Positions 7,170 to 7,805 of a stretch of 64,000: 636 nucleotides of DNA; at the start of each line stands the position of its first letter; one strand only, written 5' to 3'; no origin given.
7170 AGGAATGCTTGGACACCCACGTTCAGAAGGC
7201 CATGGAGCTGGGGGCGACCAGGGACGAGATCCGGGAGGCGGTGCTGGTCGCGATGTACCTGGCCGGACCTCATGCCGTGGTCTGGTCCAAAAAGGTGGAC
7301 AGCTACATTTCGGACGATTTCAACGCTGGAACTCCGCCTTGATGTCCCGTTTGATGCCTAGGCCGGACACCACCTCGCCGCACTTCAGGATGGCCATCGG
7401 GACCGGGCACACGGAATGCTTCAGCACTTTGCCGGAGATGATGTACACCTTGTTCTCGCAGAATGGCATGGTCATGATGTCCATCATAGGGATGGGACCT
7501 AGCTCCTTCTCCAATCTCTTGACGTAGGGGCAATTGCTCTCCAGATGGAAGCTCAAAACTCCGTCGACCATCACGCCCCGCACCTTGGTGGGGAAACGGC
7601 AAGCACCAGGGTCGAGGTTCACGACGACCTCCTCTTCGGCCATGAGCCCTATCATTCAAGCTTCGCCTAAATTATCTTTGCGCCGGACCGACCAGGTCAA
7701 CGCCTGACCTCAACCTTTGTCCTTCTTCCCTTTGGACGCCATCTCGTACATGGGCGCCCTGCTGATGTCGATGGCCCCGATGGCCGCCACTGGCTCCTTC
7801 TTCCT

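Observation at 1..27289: PTM, structural and activation genes for MCR are all packed into 27 kb, with about ten unknown genes between them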

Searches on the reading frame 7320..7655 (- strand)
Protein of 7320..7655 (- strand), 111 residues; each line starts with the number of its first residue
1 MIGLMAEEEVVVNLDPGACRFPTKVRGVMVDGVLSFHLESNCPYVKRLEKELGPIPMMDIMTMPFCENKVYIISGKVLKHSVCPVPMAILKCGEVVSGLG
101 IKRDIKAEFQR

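Call 7: search_protein_families(library=pfam, proteins=[window:7320-7655:-], max_evalue=0.01)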
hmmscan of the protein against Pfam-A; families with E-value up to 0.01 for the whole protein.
window:7320-7655:- (111 aa): 1 family
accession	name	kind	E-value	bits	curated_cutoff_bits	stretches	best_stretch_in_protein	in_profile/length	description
PF22263.1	DUF6951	-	2.1e-24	86.3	27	1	12-109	3-101/101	Family of unknown function (DUF6951)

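Call 8: search_protein_families(library=ncbifam, proteins=[window:7320-7655:-], max_evalue=0.01)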
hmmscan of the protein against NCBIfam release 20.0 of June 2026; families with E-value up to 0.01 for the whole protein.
window:7320-7655:- (111 aa): 0 families

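Call 44: search_solved_structures(query=window:7320-7655:-, max_evalue=1)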
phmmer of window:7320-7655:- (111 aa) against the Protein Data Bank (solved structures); distinct sequences matched with E-value up to 1: 0.
